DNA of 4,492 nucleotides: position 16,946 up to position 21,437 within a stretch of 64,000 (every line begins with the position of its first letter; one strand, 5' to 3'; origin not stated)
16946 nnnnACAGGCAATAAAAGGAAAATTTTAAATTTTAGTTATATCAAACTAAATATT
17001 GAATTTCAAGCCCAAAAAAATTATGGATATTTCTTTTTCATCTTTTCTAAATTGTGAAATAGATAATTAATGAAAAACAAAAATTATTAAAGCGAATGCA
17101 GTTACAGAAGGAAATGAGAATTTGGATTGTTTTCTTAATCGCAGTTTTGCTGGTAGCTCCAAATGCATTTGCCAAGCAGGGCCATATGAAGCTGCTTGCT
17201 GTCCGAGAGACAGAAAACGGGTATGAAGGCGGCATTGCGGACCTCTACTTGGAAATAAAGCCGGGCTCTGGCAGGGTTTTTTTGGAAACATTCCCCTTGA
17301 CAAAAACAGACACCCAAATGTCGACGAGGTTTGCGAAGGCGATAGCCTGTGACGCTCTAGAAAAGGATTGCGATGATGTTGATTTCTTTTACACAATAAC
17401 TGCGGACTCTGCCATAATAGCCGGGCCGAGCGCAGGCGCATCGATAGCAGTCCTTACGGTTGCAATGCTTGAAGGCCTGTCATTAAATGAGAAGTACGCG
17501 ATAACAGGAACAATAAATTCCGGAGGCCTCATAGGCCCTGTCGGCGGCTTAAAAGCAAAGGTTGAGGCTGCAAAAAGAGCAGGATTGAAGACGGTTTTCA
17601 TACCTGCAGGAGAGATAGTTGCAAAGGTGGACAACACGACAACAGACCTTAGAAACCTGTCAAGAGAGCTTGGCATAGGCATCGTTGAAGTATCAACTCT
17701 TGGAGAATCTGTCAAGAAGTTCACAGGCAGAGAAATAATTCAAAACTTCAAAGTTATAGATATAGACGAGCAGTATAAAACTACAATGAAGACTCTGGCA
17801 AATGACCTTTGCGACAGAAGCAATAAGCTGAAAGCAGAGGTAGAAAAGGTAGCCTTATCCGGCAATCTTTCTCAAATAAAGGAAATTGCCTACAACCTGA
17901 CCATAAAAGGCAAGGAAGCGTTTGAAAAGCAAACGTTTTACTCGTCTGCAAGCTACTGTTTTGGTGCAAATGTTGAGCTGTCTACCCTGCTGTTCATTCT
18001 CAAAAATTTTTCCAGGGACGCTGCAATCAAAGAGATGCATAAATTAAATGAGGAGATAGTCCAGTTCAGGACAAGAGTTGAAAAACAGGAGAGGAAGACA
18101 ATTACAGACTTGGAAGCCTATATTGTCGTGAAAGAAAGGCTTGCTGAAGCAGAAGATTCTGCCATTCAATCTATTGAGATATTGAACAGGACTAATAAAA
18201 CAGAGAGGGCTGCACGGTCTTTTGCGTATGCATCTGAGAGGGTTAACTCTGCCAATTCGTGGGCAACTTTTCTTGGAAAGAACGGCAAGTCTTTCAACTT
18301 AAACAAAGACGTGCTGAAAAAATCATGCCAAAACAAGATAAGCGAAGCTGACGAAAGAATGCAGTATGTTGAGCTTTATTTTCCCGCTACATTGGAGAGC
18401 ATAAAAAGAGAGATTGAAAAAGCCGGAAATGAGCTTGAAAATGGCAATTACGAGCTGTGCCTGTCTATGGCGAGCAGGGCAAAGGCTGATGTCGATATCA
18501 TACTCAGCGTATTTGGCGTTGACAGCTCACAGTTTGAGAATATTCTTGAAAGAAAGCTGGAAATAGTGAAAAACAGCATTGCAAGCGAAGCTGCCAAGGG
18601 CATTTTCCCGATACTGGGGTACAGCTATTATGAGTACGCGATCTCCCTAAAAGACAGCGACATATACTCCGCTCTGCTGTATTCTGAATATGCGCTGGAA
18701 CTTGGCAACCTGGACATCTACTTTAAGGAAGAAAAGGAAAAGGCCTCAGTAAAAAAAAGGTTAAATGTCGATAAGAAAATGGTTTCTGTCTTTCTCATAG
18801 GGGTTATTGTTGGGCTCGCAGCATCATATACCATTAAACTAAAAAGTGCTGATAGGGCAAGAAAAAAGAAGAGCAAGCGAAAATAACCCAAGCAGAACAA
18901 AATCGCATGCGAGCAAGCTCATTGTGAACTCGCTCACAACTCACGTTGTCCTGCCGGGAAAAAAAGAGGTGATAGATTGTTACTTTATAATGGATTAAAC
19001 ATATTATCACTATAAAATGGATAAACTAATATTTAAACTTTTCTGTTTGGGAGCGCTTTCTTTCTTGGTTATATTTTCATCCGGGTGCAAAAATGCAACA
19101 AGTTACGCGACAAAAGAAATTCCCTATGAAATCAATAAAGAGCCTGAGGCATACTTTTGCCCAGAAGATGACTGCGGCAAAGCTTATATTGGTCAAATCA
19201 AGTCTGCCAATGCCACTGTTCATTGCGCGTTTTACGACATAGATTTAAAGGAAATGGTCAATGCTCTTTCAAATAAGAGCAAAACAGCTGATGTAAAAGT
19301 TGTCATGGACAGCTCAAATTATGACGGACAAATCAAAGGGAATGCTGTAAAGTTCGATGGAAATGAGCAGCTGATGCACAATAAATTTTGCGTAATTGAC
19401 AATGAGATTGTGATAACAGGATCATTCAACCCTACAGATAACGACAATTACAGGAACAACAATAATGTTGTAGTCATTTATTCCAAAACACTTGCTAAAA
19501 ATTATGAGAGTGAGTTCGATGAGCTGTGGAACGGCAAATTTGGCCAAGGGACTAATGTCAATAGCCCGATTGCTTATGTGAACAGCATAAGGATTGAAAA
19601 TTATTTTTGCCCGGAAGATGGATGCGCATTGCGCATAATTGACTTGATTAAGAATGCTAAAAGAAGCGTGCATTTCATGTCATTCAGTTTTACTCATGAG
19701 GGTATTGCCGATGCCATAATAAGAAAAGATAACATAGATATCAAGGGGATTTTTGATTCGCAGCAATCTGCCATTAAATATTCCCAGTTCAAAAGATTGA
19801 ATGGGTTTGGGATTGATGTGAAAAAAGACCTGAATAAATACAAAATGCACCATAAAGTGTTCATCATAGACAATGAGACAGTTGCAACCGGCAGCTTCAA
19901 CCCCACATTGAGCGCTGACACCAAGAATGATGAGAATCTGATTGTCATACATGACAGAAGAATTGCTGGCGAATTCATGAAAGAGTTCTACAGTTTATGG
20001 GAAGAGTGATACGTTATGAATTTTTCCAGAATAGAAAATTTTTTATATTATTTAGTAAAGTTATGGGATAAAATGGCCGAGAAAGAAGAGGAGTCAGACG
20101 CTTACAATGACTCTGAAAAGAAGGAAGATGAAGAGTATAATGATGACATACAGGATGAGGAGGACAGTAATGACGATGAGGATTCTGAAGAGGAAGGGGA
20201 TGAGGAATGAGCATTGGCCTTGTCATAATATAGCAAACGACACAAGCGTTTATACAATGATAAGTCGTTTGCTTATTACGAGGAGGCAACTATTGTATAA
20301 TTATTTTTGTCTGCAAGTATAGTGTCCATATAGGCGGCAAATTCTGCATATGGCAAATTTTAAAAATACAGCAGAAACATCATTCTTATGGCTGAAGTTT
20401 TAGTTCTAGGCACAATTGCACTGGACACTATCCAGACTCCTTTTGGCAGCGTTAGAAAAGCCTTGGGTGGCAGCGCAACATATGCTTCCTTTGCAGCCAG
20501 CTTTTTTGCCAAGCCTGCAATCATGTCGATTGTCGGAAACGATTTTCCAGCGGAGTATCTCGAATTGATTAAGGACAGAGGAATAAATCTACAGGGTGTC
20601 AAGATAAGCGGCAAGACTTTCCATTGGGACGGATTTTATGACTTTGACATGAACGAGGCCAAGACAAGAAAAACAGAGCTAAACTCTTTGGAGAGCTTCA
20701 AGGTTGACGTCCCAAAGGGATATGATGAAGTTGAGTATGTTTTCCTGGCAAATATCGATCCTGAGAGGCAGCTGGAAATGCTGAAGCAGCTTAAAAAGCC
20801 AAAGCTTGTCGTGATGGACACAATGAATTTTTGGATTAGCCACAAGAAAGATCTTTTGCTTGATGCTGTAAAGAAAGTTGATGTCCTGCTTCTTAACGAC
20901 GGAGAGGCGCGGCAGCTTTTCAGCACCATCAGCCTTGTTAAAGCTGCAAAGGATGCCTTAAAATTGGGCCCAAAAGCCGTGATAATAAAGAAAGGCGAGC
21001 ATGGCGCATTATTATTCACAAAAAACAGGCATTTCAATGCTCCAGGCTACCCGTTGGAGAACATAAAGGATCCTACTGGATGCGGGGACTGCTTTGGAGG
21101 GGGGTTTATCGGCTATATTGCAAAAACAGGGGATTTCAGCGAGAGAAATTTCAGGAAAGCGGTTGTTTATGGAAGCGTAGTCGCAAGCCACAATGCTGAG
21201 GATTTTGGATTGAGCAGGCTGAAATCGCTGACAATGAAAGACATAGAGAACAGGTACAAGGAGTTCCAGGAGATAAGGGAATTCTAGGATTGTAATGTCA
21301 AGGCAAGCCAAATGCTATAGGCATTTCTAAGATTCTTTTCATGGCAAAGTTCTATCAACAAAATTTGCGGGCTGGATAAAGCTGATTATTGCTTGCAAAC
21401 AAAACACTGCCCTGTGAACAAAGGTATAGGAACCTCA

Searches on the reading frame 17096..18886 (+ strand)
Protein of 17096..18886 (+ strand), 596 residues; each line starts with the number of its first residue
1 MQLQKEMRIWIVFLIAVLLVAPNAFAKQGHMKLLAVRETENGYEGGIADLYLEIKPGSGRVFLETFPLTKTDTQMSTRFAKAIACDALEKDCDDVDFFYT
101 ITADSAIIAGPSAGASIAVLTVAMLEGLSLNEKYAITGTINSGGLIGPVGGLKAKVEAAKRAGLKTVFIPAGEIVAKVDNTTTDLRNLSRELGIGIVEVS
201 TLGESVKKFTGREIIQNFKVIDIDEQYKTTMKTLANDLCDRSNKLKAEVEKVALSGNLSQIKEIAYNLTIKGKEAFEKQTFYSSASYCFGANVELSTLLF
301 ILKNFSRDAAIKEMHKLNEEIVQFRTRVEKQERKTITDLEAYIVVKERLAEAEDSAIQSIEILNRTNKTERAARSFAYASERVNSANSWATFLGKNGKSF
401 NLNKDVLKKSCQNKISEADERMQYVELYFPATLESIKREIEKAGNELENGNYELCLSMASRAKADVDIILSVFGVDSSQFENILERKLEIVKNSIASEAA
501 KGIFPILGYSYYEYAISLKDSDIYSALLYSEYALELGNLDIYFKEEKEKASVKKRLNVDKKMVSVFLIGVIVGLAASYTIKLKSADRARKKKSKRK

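Call 10: search_protein_families(library=pfam, proteins=[window:17096-18886:+], max_evalue=0.0001)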
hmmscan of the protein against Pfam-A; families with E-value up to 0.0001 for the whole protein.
window:17096-18886:+ (596 aa): 1 family
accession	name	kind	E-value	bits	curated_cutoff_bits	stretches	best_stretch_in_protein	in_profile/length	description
PF05362.19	Lon_C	-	2.1e-12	47.5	21.1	1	109-172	108-171/205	Lon protease (S16) C-terminal proteolytic domain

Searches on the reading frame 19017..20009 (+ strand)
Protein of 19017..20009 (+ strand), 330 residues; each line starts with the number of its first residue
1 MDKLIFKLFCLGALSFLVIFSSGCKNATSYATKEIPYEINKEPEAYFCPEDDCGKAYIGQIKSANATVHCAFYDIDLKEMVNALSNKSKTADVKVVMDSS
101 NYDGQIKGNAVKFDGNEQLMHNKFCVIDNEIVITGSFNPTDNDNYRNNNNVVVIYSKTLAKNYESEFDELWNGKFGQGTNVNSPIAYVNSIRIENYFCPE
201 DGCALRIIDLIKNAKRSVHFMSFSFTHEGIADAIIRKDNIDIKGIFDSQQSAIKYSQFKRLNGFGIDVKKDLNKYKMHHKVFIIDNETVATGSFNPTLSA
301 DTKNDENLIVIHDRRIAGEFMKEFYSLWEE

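Call 10: search_protein_families(library=pfam, proteins=[window:19017-20009:+], max_evalue=0.0001)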
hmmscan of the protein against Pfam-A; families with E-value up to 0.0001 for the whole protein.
window:19017-20009:+ (330 aa): 3 families
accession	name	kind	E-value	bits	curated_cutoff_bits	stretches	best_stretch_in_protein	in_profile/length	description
PF13091.12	PLDc_2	-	3e-40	137.5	27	2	207-328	1-132/132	PLD-like domain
PF00614.28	PLDc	-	5.4e-08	33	21.9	0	120-138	5-23/28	Phospholipase D Active site motif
PF07894.18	SACK1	-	1.5e-06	28.5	21.4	0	112-171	214-269/274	Scaffolding anchor of CK1 domain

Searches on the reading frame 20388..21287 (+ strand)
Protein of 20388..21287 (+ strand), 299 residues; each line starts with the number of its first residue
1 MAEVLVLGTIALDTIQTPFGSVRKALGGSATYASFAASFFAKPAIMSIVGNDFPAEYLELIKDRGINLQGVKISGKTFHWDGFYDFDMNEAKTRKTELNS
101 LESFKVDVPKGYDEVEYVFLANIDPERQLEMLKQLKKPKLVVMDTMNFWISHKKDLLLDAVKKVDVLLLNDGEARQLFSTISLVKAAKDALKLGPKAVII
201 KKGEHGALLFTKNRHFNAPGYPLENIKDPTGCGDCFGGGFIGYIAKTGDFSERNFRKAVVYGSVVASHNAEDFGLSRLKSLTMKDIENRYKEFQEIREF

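Call 10: search_protein_families(library=pfam, proteins=[window:20388-21287:+], max_evalue=0.0001)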
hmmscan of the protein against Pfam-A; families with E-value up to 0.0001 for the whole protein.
window:20388-21287:+ (299 aa): 1 family
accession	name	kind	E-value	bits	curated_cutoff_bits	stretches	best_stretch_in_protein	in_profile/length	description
PF00294.29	PfkB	-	4.9e-24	85.6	25.8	1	130-274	149-294/302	pfkB family carbohydrate kinase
